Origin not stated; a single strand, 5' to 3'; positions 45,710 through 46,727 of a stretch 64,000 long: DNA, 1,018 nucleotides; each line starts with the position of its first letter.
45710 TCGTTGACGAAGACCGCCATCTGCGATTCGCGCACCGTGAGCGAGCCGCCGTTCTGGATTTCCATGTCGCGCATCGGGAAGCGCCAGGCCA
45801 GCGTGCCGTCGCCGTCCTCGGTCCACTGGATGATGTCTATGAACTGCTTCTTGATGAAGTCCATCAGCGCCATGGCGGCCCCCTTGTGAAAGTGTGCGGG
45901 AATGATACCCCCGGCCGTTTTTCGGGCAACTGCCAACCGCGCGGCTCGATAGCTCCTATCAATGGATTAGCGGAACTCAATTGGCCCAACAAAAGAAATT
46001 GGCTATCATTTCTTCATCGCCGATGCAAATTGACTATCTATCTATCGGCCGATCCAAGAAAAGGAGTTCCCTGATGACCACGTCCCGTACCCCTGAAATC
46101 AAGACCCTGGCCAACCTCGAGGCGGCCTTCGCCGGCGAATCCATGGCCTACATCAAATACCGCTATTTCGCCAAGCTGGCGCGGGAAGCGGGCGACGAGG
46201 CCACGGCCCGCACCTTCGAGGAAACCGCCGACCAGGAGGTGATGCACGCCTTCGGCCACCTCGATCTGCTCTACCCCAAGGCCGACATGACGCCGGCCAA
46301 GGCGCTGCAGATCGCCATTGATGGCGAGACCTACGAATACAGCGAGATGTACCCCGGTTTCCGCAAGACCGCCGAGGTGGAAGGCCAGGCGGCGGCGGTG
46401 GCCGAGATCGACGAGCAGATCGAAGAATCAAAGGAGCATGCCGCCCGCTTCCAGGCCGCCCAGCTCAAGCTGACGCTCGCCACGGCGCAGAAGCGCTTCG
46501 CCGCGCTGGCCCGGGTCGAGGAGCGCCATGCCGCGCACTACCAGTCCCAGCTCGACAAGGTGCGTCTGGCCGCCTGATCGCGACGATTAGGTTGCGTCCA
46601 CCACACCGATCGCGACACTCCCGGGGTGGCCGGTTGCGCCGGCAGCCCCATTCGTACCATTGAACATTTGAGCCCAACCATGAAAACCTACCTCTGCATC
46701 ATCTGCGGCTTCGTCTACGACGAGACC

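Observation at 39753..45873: Five-gene SPFH / DUF4178 / DUF350 / membrane-fused aminopropyltransferase / periplasmic amine-oxidase operon: candidate uncharacterised envelope-polyamine system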

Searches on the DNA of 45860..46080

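Call 99: search_rna_families(source=window, start=45860, end=46080, threshold=evalue, max_evalue=1)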
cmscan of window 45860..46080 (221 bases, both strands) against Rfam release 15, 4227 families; matches with E-value up to 1: 0.
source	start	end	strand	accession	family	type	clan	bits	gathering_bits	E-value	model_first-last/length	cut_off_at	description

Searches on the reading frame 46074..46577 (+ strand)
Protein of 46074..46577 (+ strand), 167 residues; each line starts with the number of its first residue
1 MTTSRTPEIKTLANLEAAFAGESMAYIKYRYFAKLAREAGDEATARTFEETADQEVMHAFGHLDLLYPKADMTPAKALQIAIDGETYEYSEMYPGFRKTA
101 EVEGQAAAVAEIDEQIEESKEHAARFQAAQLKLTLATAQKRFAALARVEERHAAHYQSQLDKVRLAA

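Call 56: search_protein_families(library=pfam, proteins=[window:46074-46577:+], max_evalue=0.001)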
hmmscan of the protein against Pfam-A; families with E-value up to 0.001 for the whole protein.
window:46074-46577:+ (167 aa): 1 family
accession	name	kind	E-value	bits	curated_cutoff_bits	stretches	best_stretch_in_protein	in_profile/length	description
PF02915.23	Rubrerythrin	-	1.4e-14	55.1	22.8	1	14-129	2-136/137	Rubrerythrin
